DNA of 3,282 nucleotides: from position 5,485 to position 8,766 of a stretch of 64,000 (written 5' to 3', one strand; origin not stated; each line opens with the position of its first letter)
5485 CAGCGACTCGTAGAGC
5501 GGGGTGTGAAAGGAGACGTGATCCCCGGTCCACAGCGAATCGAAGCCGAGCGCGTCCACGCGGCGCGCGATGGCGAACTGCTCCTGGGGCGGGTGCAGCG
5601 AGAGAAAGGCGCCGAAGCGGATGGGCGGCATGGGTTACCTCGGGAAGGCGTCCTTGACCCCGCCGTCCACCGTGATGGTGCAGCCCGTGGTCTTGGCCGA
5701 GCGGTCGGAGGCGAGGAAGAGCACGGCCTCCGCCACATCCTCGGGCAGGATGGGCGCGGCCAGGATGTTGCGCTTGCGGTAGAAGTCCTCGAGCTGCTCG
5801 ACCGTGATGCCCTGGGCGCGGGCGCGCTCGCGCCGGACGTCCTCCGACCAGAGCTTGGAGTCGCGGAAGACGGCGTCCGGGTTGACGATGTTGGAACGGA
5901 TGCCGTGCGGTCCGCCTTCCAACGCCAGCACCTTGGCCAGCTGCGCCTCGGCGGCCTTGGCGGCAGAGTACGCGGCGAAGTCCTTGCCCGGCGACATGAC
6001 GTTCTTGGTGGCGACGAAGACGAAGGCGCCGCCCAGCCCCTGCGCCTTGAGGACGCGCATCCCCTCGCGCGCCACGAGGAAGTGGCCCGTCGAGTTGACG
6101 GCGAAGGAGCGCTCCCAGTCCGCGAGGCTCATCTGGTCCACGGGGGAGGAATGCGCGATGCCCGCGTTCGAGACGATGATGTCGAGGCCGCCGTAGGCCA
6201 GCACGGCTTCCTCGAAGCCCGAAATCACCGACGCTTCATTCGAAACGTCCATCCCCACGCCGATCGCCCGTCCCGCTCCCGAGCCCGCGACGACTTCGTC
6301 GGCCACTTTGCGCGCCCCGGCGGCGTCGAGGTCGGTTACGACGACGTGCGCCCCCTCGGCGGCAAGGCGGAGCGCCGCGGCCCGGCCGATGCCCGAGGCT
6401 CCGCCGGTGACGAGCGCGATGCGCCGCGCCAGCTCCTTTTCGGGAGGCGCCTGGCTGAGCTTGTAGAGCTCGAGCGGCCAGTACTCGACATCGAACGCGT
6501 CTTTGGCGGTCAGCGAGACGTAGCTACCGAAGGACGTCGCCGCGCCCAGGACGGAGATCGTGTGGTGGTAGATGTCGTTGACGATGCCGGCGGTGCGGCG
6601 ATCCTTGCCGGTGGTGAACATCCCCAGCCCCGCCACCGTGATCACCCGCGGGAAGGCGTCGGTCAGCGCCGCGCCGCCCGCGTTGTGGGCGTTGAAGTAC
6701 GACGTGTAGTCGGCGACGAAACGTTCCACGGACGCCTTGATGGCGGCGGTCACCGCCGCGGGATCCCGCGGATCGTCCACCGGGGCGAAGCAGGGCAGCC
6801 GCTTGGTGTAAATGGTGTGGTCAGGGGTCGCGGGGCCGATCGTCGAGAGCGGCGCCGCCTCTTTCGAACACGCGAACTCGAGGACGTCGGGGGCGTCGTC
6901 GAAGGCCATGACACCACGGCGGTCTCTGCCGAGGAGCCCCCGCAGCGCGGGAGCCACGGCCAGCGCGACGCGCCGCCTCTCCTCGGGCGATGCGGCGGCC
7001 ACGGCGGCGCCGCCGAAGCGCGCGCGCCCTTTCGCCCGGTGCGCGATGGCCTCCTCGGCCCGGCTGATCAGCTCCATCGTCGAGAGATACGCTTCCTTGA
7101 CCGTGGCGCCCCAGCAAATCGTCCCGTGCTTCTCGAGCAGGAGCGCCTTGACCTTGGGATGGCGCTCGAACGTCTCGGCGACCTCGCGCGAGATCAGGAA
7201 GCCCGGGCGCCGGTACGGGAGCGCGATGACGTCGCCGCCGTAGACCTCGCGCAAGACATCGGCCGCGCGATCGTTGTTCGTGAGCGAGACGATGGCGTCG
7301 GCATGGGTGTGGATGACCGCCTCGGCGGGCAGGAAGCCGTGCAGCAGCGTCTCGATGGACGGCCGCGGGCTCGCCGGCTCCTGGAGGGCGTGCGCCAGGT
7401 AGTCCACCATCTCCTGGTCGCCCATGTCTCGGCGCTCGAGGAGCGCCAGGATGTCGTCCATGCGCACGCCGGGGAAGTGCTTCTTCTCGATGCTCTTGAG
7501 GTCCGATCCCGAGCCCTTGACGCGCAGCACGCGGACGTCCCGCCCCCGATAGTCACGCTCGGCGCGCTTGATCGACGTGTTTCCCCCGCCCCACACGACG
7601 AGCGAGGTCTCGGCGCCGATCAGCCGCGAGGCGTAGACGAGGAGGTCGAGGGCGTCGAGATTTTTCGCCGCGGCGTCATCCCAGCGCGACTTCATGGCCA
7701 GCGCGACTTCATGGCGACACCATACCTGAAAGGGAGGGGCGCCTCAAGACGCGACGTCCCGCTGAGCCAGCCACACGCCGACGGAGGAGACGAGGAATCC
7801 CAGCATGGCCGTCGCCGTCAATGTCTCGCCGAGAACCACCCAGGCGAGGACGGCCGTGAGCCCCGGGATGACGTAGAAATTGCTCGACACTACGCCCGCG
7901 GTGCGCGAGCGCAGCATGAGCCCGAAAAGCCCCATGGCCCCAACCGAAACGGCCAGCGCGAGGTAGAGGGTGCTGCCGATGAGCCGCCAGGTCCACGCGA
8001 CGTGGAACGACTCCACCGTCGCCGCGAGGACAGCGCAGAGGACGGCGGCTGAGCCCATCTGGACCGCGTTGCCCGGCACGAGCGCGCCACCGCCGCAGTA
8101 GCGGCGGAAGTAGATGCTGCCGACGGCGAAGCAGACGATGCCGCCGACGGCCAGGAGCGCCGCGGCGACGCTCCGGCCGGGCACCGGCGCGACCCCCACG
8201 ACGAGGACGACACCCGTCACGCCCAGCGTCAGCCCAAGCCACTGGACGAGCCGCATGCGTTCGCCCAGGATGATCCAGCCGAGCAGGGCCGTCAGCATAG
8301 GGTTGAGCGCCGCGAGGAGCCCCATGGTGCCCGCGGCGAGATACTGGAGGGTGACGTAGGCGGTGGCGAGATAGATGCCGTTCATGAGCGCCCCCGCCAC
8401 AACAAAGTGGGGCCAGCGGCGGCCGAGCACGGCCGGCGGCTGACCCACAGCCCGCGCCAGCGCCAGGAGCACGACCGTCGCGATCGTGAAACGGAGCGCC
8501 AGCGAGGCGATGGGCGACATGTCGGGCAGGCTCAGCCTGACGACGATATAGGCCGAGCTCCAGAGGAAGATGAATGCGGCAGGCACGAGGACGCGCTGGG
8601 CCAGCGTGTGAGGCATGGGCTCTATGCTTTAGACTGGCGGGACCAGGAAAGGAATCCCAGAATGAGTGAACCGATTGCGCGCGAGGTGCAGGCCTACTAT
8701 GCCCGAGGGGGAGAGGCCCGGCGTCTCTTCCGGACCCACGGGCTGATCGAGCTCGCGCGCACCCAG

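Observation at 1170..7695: Unusual five-gene minus-strand cluster: GT4 glycosyltransferase, ThDP enzyme, FNR-like reductase, F420-type LLM and fused rhamnulose-1-P aldolase/SDR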

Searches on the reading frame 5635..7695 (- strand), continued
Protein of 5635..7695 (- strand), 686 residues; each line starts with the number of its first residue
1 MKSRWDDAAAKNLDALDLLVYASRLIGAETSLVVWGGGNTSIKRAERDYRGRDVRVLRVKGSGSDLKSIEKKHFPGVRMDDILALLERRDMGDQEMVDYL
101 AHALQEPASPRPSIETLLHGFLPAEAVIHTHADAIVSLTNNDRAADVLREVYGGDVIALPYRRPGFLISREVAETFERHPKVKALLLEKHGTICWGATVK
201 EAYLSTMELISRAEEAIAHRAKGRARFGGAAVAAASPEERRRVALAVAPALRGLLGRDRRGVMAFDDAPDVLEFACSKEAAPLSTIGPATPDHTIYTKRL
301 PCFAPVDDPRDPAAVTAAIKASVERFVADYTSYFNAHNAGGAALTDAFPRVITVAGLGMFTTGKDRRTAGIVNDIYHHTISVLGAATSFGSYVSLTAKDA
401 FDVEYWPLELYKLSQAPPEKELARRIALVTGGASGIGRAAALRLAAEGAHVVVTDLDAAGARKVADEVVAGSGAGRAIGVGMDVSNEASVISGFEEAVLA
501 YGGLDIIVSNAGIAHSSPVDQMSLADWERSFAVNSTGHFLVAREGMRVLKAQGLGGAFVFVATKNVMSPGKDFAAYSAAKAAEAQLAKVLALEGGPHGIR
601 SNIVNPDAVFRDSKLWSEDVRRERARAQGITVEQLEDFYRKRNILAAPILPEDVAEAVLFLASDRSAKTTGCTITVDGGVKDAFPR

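Call 59: search_protein_families(library=ncbifam, proteins=[L090:7968-10052:+, L091:7926-10007:+], max_evalue=1e-100)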
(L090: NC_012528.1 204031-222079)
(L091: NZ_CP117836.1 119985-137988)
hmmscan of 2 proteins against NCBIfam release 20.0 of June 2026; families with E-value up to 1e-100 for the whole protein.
L090:7968-10052:+ (694 aa): 10 families
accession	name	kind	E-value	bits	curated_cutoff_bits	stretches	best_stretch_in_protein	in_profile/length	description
NF006190.0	PRK08324.1-4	equivalog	0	1216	1014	1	10-694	2-689/689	bifunctional aldolase/short-chain dehydrogenase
TIGR02632.1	RhaD_aldol-ADH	equivalog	7.8e-266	883.8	567.75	1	26-694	2-676/676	bifunctional rhamnulose-1-phosphate aldolase/short-chain dehydrogenase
NF006189.0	PRK08324.1-3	equivalog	6.3e-240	798.3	634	1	2-694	2-701/701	bifunctional rhamnulose-1-phosphate aldolase/short-chain dehydrogenase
NF006191.0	PRK08324.1-5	equivalog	1.2e-193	645.3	1240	1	8-694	9-706/706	bifunctional aldolase/short-chain dehydrogenase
NF006188.0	PRK08324.1-1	equivalog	5.9e-185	616.4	1152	1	25-694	7-679/679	bifunctional aldolase/short-chain dehydrogenase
NF006195.0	PRK08324.2-3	equivalog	1.3e-175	585.5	931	1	1-693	1-677/678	bifunctional aldolase/short-chain dehydrogenase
NF006194.0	PRK08324.2-2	equivalog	2e-151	506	686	1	17-694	16-703/703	bifunctional aldolase/short-chain dehydrogenase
NF006196.0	PRK08324.2-4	equivalog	4.2e-151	504.5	831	1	12-687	3-652/657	bifunctional aldolase/short-chain dehydrogenase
NF006192.0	PRK08324.1-6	equivalog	6e-147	490.9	639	1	22-694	23-685/685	bifunctional aldolase/short-chain dehydrogenase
NF006193.0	PRK08324.2-1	subfamily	2.1e-124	416.2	1213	1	7-690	11-701/705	bifunctional aldolase/short-chain dehydrogenase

L091:7926-10007:+ (693 aa): 10 families
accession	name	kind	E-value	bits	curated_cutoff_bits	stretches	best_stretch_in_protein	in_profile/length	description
NF006190.0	PRK08324.1-4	equivalog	0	1275.7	1014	1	5-693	1-689/689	bifunctional aldolase/short-chain dehydrogenase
TIGR02632.1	RhaD_aldol-ADH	equivalog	0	1016.6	567.75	1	24-693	3-676/676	bifunctional rhamnulose-1-phosphate aldolase/short-chain dehydrogenase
NF006189.0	PRK08324.1-3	equivalog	4.6e-246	818.5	634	1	2-693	6-701/701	bifunctional rhamnulose-1-phosphate aldolase/short-chain dehydrogenase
NF006191.0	PRK08324.1-5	equivalog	3.5e-206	686.8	1240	1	4-693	9-706/706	bifunctional aldolase/short-chain dehydrogenase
NF006188.0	PRK08324.1-1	equivalog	1.4e-186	621.7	1152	1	22-693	7-679/679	bifunctional aldolase/short-chain dehydrogenase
NF006195.0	PRK08324.2-3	equivalog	2.8e-181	604.2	931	1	3-693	7-678/678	bifunctional aldolase/short-chain dehydrogenase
NF006192.0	PRK08324.1-6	equivalog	5.1e-151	504.4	639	1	8-692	3-684/685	bifunctional aldolase/short-chain dehydrogenase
NF006194.0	PRK08324.2-2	equivalog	6.7e-147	491.1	686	1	17-693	19-703/703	bifunctional aldolase/short-chain dehydrogenase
NF006196.0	PRK08324.2-4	equivalog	1.9e-146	489.1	831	1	7-686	2-652/657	bifunctional aldolase/short-chain dehydrogenase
NF006193.0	PRK08324.2-1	subfamily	1.5e-123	413.4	1213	1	12-691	17-703/705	bifunctional aldolase/short-chain dehydrogenase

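Call 79: get_annotated_region(hit=H9, flank=6000)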
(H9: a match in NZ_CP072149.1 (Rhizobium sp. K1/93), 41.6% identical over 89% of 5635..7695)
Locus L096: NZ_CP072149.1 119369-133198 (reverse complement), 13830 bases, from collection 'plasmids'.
description: Rhizobium sp. K1/93 plasmid unnamed1, complete sequence
organism: Rhizobium sp. K1/93 (NCBI taxid 2819997)
taxonomy: Bacteria; Pseudomonadota; Alphaproteobacteria; Hyphomicrobiales; Rhizobiaceae; Rhizobium; Rhizobium sp. K1/93
host: -; source: Himalayan blackberry,cell culture; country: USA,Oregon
typing (MOB-suite, as given by PLSDB): non-mobilizable
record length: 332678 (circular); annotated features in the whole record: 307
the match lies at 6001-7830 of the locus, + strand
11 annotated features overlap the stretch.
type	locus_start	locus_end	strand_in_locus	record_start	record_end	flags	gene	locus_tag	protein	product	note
CDS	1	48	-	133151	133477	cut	rhaM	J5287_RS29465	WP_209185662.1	L-rhamnose mutarotase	GO:0019301 - rhamnose catabolic process [Evidence IEA]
CDS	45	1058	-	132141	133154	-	-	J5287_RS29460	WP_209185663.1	ABC transporter permease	GO:0008643 - carbohydrate transport [Evidence IEA]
CDS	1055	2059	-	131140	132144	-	-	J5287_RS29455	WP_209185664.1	ABC transporter permease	GO:0008643 - carbohydrate transport [Evidence IEA]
CDS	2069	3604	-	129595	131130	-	-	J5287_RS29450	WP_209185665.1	sugar ABC transporter ATP-binding protein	-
CDS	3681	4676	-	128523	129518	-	rhaS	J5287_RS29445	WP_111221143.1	rhamnose ABC transporter substrate-binding protein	GO:0015762 - rhamnose transmembrane transport [Evidence IEA]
CDS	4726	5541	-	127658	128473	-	-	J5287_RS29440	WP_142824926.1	DeoR/GlpR family DNA-binding transcription regulator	-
CDS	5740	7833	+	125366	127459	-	-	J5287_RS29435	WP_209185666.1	bifunctional rhamnulose-1-phosphate aldolase/short-chain dehydrogenase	-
CDS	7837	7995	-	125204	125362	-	-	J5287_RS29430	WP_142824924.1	YqaE/Pmp3 family membrane protein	-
CDS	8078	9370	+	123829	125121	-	rhaI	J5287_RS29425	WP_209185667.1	L-rhamnose catabolism isomerase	GO:0019301 - rhamnose catabolic process [Evidence IEA]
CDS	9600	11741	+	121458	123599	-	-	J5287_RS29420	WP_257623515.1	bifunctional diguanylate cyclase/phosphodiesterase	-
CDS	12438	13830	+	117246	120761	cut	-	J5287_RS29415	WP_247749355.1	PAS domain S-box protein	-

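Call 80: get_annotated_region(hit=H8, flank=6000)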
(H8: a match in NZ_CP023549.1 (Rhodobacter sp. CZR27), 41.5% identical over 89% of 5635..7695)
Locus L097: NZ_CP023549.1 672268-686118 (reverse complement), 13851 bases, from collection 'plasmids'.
description: Rhodobacter sp. CZR27 plasmid unnamed1, complete sequence
organism: Rhodobacter sp. CZR27 (NCBI taxid 2033869)
taxonomy: Bacteria; Pseudomonadota; Alphaproteobacteria; Rhodobacterales; Paracoccaceae; Rhodobacter; Rhodobacter sp. CZR27
host: -; source: cell culture,paddy soil; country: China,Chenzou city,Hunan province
typing (MOB-suite, as given by PLSDB): non-mobilizable
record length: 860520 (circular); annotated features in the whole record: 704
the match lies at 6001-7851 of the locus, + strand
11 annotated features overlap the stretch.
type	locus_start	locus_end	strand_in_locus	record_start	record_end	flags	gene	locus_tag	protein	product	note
CDS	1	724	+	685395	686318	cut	-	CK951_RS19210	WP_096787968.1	LysR substrate-binding domain-containing protein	-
CDS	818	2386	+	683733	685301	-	-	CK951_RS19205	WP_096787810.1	trimethylamine methyltransferase family protein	-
CDS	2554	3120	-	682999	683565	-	-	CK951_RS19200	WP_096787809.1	CYTH domain-containing protein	-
CDS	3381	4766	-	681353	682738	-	-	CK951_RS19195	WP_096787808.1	FGGY-family carbohydrate kinase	GO:0016310 - phosphorylation [Evidence IEA]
CDS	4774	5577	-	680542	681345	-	-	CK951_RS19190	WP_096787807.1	DeoR/GlpR family DNA-binding transcription regulator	-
CDS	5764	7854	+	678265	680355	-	-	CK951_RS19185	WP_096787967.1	bifunctional rhamnulose-1-phosphate aldolase/short-chain dehydrogenase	-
CDS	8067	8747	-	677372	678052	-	-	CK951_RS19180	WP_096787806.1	isochorismatase family cysteine hydrolase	-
CDS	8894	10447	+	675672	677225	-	-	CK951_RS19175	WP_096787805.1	D-aminopeptidase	-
CDS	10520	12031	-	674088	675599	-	-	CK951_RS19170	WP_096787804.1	ABC transporter substrate-binding protein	-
CDS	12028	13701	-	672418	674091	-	-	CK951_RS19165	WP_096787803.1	ABC transporter ATP-binding protein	-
CDS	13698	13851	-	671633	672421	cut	-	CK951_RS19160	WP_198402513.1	ABC transporter permease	-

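Call 81: get_annotated_region(hit=H1, flank=6000)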
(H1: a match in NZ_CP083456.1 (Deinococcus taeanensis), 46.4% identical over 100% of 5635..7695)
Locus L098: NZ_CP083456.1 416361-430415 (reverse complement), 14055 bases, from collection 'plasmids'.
description: Deinococcus taeanensis strain TS293 plasmid p_TS293_2, complete sequence
organism: Deinococcus taeanensis (NCBI taxid 2737050)
taxonomy: Bacteria; Deinococcota; Deinococci; Deinococcales; Deinococcaceae; Deinococcus; Deinococcus taeanensis
host: -; source: whole organism,coastal dune soil; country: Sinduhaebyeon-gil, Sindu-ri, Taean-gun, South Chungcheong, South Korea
typing (MOB-suite, as given by PLSDB): non-mobilizable
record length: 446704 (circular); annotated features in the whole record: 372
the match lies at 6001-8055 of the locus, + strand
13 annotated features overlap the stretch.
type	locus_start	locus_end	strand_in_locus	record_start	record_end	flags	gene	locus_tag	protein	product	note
CDS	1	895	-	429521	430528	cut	-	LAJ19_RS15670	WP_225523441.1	ABC transporter permease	-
CDS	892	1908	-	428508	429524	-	-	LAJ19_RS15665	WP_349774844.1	ABC transporter permease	GO:0008643 - carbohydrate transport [Evidence IEA]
CDS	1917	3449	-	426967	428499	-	-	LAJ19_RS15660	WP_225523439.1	sugar ABC transporter ATP-binding protein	-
CDS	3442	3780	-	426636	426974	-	-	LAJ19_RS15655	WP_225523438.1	L-rhamnose mutarotase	-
CDS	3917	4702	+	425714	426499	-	-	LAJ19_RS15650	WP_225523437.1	DeoR/GlpR family DNA-binding transcription regulator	-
CDS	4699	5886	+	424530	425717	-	rhaI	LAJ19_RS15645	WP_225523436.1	L-rhamnose isomerase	GO:0019299 - rhamnose metabolic process [Evidence IEA]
CDS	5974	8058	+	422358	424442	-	-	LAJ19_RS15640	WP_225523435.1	bifunctional aldolase/short-chain dehydrogenase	-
CDS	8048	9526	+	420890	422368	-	-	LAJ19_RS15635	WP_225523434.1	rhamnulokinase family protein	-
CDS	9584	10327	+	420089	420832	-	-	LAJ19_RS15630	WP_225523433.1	(Fe-S)-binding protein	-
CDS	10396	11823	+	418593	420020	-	-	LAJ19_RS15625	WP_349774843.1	LutB/LldF family L-lactate oxidation iron-sulfur protein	GO:0019516 - lactate oxidation [Evidence IEA]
CDS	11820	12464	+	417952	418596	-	-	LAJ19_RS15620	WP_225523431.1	lactate utilization protein C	-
CDS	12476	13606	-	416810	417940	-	-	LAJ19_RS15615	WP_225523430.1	M42 family peptidase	-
CDS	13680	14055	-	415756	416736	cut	-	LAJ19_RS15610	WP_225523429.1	glycoside hydrolase family 43 protein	-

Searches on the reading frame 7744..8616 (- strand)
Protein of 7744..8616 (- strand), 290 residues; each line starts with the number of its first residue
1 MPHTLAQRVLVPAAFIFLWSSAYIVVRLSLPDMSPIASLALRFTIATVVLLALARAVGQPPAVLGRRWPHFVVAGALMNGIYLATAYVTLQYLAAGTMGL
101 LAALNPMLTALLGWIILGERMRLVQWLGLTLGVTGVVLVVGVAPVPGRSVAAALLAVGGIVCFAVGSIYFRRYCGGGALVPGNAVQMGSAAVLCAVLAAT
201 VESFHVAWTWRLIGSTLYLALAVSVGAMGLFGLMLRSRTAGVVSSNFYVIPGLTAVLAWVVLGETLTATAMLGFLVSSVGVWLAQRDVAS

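Call 3: search_protein_families(library=pfam, proteins=[window:7744-8616:-], max_evalue=0.001)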
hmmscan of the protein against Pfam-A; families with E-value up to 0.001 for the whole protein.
window:7744-8616:- (290 aa): 1 family
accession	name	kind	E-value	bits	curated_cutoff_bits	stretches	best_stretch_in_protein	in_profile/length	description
PF00892.27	EamA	-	1.8e-27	96.7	28.2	2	16-140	11-134/135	EamA-like transporter family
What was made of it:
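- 7744..8616 (-): EamA/DMT transporter placed upstream of the operon promoter. Found only in the window's subclade. Pfam EamA (call 3).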

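Call 4: search_protein_families(library=ncbifam, proteins=[window:7744-8616:-], max_evalue=0.001)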
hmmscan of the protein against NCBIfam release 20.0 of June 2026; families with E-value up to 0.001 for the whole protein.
window:7744-8616:- (290 aa): 4 families
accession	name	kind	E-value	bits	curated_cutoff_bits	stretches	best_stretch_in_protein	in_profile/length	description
TIGR00950.1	2A78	equivalog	2.8e-17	63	230.2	1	19-275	1-257/264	carboxylate/amino acid/amine transporter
NF008432.0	PRK11272.1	equivalog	1.2e-15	57.6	270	1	14-283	17-284/294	drug/metabolite exporter YedA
TIGR03340.1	phn_DUF6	hypoth_equivalog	5.7e-05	22.9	288.15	0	31-157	28-150/281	phosphonate utilization associated putative membrane protein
NF050091.1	ArAmAcExpYddG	equivalog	0.00082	19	300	0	11-222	9-220/285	aromatic amino acid exporter YddG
